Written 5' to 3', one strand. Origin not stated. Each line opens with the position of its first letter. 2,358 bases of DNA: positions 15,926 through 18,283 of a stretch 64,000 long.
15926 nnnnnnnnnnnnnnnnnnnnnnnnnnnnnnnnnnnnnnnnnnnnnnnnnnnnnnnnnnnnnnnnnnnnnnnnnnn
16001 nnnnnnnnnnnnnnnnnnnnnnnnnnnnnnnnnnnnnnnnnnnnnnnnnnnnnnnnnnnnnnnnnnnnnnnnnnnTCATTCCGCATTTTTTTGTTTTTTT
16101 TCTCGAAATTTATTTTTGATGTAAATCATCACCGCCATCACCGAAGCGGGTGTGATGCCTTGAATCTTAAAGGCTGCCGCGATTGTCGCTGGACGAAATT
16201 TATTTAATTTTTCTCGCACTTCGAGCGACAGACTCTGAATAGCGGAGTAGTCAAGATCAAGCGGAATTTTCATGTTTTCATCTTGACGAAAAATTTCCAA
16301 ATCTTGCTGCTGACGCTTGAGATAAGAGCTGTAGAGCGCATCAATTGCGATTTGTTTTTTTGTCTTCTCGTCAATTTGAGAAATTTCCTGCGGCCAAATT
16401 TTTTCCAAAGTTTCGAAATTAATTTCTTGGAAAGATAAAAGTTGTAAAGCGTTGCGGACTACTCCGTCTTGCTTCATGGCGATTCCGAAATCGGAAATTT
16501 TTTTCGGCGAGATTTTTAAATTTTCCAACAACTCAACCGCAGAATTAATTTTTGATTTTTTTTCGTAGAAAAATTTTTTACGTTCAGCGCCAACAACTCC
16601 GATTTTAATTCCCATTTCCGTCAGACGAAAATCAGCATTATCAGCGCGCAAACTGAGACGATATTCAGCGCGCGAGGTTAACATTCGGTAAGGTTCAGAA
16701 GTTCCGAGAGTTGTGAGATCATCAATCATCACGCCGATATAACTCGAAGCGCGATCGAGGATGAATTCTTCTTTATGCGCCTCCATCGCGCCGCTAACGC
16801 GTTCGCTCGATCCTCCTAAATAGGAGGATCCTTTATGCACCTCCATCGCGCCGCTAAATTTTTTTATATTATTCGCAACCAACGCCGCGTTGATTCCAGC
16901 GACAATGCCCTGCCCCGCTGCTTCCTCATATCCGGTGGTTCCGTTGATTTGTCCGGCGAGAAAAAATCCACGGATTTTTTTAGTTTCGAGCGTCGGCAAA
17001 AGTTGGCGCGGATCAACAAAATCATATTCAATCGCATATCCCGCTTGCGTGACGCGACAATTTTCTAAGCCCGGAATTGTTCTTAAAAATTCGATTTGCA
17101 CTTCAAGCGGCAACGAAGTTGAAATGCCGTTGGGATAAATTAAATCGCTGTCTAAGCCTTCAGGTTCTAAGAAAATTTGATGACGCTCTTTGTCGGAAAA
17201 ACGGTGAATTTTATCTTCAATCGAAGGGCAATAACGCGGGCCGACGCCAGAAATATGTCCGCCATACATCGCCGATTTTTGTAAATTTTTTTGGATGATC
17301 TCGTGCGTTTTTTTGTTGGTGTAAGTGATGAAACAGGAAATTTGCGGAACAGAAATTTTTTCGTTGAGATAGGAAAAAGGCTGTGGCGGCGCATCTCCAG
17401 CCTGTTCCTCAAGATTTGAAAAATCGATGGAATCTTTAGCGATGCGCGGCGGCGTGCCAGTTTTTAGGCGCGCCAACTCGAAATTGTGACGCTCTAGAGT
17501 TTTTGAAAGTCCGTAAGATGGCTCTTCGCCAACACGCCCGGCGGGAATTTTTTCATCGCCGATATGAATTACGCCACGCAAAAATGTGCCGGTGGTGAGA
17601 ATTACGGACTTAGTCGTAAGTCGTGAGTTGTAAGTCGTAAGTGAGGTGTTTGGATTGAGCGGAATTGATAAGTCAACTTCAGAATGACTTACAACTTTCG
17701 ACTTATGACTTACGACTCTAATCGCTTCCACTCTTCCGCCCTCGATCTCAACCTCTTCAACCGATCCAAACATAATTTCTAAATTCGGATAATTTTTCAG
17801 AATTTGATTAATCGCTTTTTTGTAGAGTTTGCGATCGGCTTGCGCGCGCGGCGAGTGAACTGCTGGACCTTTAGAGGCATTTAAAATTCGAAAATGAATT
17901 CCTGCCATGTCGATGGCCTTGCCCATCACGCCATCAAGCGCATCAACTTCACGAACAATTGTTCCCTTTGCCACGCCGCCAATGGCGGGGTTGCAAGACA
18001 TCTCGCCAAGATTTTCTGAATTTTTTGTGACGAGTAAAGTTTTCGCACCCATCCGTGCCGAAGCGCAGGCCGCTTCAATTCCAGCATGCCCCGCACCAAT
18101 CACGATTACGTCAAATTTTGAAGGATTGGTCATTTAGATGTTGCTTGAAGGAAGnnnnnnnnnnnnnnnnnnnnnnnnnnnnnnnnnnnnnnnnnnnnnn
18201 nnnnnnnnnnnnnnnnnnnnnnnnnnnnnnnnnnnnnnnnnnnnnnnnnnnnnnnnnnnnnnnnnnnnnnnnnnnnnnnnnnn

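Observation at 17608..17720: Heptamer-tract palindrome in frame in mnmG, with the one in-frame TAA changed to AAA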

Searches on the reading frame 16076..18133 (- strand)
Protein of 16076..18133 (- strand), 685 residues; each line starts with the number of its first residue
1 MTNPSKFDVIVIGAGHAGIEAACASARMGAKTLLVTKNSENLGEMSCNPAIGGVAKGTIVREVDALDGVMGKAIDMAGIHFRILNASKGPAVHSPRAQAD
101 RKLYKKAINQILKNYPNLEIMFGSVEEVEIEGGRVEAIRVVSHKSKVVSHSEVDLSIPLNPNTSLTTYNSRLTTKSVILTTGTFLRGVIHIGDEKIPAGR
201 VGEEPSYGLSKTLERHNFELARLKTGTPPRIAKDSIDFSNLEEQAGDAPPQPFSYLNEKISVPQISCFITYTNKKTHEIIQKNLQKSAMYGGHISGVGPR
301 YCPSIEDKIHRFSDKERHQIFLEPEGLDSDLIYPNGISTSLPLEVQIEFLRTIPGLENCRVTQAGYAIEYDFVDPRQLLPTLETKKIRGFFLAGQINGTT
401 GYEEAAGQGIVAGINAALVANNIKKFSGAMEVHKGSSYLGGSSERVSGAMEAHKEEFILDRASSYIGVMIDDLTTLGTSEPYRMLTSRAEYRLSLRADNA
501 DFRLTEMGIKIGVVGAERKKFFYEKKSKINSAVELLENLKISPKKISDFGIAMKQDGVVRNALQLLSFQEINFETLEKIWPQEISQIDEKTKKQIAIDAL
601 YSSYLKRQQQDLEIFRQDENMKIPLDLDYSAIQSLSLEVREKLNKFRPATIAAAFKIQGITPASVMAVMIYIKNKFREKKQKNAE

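Call 10: search_solved_structures(query=window:16076-18133:-, show_alignments=2)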
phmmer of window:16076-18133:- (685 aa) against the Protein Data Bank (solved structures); distinct sequences matched with E-value up to 0.001: 8.
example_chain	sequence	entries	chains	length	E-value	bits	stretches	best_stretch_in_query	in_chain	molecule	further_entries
3cp2_A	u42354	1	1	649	7.4e-188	629.3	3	168-420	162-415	tRNA uridine 5-carboxymethylaminomethyl modification enzyme gidA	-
9hip_C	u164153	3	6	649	7.4e-188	629.3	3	168-420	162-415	tRNA uridine 5-carboxymethylaminomethyl modification enzyme MnmG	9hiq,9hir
3ces_A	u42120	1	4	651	7.5e-188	629.2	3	168-420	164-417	tRNA uridine 5-carboxymethylaminomethyl modification enzyme gidA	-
2zxh_A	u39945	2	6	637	1.7e-179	601.6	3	169-420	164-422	tRNA uridine 5-carboxymethylaminomethyl modification enzyme mnmG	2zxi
8zu0_A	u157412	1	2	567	1.1e-172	579.2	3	168-419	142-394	tRNA uridine 5-carboxymethylaminomethyl modification enzyme MnmG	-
3g05_A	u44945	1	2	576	2.1e-168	565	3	168-422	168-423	tRNA uridine 5-carboxymethylaminomethyl modification enzyme mnmG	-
3cp8_A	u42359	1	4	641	3.6e-155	521.3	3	171-417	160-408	tRNA uridine 5-carboxymethylaminomethyl modification enzyme gidA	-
3g5q_A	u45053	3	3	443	1e-09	40.8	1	336-422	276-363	Methylenetetrahydrofolate--tRNA-(uracil-5-)-methyltransferase trmFO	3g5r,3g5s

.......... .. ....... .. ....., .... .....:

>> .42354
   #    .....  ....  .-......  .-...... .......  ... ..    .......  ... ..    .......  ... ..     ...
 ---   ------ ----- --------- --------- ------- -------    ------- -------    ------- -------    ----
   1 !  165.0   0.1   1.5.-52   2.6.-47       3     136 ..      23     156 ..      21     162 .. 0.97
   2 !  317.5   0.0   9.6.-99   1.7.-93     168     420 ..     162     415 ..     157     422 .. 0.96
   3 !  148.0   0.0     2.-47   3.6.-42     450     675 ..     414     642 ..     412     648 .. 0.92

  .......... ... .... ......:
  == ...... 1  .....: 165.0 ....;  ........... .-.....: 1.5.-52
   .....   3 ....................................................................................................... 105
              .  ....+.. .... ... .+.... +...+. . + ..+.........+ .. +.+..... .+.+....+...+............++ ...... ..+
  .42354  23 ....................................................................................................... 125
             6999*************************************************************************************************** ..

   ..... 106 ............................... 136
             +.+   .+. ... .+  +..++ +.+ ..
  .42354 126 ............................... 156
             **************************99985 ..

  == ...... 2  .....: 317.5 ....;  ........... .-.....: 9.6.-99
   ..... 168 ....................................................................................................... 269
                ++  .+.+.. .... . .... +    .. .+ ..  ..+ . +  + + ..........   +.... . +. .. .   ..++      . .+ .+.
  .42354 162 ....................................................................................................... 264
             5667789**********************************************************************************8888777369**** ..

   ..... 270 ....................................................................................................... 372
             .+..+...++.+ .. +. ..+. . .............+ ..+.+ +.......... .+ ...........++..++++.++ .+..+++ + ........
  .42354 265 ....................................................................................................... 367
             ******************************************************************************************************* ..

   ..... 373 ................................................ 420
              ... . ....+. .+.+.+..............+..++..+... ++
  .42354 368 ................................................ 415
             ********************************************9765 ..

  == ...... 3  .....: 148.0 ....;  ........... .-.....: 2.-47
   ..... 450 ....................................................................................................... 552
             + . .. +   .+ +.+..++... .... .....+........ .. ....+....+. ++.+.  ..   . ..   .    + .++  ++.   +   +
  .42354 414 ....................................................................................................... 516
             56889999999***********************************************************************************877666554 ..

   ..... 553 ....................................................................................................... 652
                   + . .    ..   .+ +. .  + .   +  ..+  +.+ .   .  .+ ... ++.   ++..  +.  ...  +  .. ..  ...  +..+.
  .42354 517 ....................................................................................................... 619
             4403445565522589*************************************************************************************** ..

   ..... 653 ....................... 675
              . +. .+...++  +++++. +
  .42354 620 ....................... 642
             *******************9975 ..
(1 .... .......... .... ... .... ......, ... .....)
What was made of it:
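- Checked: By sequence alignment it falls between positions 156 and 162 of E. coli MnmG chain 3cp2_A (call 10).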

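Call 12: find_homologous_proteins(query=window:16076-18133:-, max_evalue=1e-100)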
Query window:16076-18133:- (685 aa): 8000 proteins with E <= 1e-100 among 8000 candidates; the best 120 are listed.
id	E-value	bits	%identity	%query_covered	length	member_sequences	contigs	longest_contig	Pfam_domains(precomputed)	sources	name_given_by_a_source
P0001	0.0e+0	1520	100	100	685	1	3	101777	PF21680.3,PF01134.29,PF13932.16,PF12831.14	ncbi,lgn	-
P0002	0.0e+0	1125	77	99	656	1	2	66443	PF00890.31,PF07992.21,PF21680.3,PF01134.29,PF13932.16,PF12831.14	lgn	-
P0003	0.0e+0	1107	77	98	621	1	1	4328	PF07992.21,PF03486.21,PF21680.3,PF01134.29,PF13932.16,PF12831.14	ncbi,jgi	jgi:tRNA uridine 5-carboxymethylaminomethyl modification enzyme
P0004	0.0e+0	1107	76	99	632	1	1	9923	PF00890.31,PF07992.21,PF03486.21,PF21680.3,PF01134.29,PF13932.16,PF12831.14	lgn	-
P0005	0.0e+0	1104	75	100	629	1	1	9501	PF00890.31,PF07992.21,PF13738.13,PF03486.21,PF21680.3,PF01134.29,PF13932.16,PF12831.14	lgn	-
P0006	0.0e+0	1102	75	99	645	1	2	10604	PF21680.3,PF01134.29,PF13932.16,PF12831.14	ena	-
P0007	0.0e+0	1100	75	99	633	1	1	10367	PF07992.21,PF03486.21,PF21680.3,PF01134.29,PF13932.16,PF12831.14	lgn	-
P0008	0.0e+0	1099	75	99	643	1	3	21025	PF00890.31,PF07992.21,PF21680.3,PF01134.29,PF13932.16,PF12831.14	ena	-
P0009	0.0e+0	1096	73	99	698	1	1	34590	PF00890.31,PF07992.21,PF03486.21,PF21680.3,PF01134.29,PF13932.16,PF12831.14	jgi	-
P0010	0.0e+0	1095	75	99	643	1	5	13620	PF00890.31,PF07992.21,PF21680.3,PF01134.29,PF13932.16,PF12831.14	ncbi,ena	-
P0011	0.0e+0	1095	75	99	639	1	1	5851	PF00890.31,PF07992.21,PF03486.21,PF21680.3,PF01262.28,PF01134.29,PF13932.16,PF12831.14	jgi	-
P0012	0.0e+0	1094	72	98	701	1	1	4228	PF00890.31,PF07992.21,PF03486.21,PF21680.3,PF01134.29,PF13932.16,PF12831.14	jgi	jgi:tRNA uridine 5-carboxymethylaminomethyl modification enzyme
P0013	0.0e+0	1093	76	98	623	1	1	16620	PF00890.31,PF07992.21,PF03486.21,PF21680.3,PF01134.29,PF13932.16,PF12831.14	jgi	-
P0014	0.0e+0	1093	75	98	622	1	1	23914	PF03486.21,PF21680.3,PF01134.29,PF13932.16,PF12831.14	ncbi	-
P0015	0.0e+0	1093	76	98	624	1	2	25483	PF07992.21,PF03486.21,PF21680.3,PF01134.29,PF13932.16,PF12831.14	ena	-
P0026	0.0e+0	1088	75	98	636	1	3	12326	PF07992.21,PF21680.3,PF01134.29,PF13932.16,PF12831.14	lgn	-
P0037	0.0e+0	1085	75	98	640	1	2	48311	PF07992.21,PF21680.3,PF01134.29,PF13932.16,PF12831.14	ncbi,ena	-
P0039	0.0e+0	1084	76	97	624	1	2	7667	PF07992.21,PF03486.21,PF21680.3,PF01134.29,PF13932.16,PF12831.14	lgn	-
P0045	0.0e+0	1080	73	99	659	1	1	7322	PF00890.31,PF07992.21,PF21680.3,PF01134.29,PF13932.16,PF12831.14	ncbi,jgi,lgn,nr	ncbi:MAG: tRNA uridine-5-carboxymethylaminomethyl(34) synthesis enzyme MnmG [Alphaproteobacteria bac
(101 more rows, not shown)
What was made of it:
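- On Rickettsia palindromic elements (RPE): The host is an unclassified alphaproteobacterial MAG (source names in call 12).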

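Call 21: find_encoding_contigs(protein=P0001, flank=10000, max_places=5)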
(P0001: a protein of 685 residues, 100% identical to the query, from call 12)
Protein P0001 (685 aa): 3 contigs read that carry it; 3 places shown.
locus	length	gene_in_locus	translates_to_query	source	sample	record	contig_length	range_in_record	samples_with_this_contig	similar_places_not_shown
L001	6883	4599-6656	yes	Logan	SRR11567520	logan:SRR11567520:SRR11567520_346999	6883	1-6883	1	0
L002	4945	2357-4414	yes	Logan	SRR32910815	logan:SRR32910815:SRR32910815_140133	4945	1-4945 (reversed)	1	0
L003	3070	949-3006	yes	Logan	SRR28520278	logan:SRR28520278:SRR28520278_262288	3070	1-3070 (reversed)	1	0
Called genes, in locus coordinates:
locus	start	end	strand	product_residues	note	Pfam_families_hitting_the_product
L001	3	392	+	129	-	?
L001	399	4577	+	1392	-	-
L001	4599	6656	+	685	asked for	PF01134:GIDA, PF12831:FAD_oxidored, PF21680:GIDA_C_1st, PF13932:SAM_GIDA_C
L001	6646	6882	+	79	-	?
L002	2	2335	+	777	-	?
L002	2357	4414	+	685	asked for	PF01134:GIDA, PF12831:FAD_oxidored, PF21680:GIDA_C_1st, PF13932:SAM_GIDA_C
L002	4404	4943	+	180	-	?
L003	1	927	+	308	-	?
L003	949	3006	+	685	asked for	PF01134:GIDA, PF12831:FAD_oxidored, PF21680:GIDA_C_1st, PF13932:SAM_GIDA_C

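Call 22: find_encoding_contigs(protein=P0002, flank=10000, max_places=2)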
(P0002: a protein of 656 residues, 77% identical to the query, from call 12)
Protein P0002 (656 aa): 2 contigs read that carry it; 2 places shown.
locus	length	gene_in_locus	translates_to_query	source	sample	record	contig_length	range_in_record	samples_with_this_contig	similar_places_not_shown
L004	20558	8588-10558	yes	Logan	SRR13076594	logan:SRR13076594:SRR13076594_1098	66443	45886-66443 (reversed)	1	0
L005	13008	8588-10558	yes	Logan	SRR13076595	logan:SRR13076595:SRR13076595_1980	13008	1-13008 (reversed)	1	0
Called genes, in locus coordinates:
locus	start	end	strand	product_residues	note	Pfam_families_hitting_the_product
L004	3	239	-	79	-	?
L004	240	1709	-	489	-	PF00361:Proton_antipo_M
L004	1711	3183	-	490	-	PF00361:Proton_antipo_M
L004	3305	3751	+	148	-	-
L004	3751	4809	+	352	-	PF03969:AFG1_ATPase, PF13401:AAA_22 (weak)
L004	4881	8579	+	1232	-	-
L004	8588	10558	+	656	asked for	PF00890:FAD_binding_2 (weak), PF01134:GIDA, PF07992:Pyr_redox_2 (weak), PF12831:FAD_oxidored, PF21680:GIDA_C_1st, PF13932:SAM_GIDA_C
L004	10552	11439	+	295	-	PF07719:TPR_2 (faint), PF12569:NatA_aux_su (faint), PF13174:TPR_6 (faint), PF13181:TPR_8 (faint), PF13374:TPR_10 (faint), PF13424:TPR_12 (faint), PF14559:TPR_19 (weak), PF14559:TPR_19 (weak), +13 more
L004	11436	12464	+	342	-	PF00437:T2SSE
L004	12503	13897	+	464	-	PF00324:AA_permease, PF13520:AA_permease_2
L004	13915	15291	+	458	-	PF00324:AA_permease, PF13520:AA_permease_2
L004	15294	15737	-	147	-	PF00075:RNase_H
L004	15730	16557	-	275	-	PF03807:F420_oxidored, PF14748:P5CR_dimer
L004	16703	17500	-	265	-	PF13085:Fer2_3, PF13183:Fer4_8, PF13237:Fer4_10, PF13534:Fer4_17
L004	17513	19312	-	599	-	PF00890:FAD_binding_2, PF01266:DAO (faint), PF07992:Pyr_redox_2 (faint), PF02910:Succ_DH_flav_C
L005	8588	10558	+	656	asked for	PF00890:FAD_binding_2 (weak), PF01134:GIDA, PF07992:Pyr_redox_2 (weak), PF12831:FAD_oxidored, PF21680:GIDA_C_1st, PF13932:SAM_GIDA_C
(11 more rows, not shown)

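Call 23: find_encoding_contigs(protein=P0003, flank=10000, max_places=2)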
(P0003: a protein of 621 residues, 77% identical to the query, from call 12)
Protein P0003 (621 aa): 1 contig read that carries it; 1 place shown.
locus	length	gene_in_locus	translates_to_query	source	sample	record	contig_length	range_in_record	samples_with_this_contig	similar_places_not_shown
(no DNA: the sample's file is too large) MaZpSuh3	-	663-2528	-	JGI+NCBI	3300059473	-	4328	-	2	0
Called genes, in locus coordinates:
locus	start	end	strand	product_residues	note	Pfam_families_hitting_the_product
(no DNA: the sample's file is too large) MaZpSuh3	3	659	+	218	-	?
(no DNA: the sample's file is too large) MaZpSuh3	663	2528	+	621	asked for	PF01134:GIDA, PF03486:HI0933_like (faint), PF07992:Pyr_redox_2 (weak), PF12831:FAD_oxidored, PF21680:GIDA_C_1st, PF13932:SAM_GIDA_C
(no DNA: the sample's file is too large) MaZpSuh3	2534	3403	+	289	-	PF14561:TPR_20 (faint), PF14863:Alkyl_sulf_dimr (faint), PF23914:TPR_CcmH_CycH (faint), PF13174:TPR_6 (faint), PF13181:TPR_8 (faint), PF14559:TPR_19, PF13414:TPR_11 (weak), PF14559:TPR_19, +15 more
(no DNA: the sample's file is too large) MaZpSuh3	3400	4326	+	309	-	?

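Call 34: list_cluster_members(proteins=[P0001, P0002])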
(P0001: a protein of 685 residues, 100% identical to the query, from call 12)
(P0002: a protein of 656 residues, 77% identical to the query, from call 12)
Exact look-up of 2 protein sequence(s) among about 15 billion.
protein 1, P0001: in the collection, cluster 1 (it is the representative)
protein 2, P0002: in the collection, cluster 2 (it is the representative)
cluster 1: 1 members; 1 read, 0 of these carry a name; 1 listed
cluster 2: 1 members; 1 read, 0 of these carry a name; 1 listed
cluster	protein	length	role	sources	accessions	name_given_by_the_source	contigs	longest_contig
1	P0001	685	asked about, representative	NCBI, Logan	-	-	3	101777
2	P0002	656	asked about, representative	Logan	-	-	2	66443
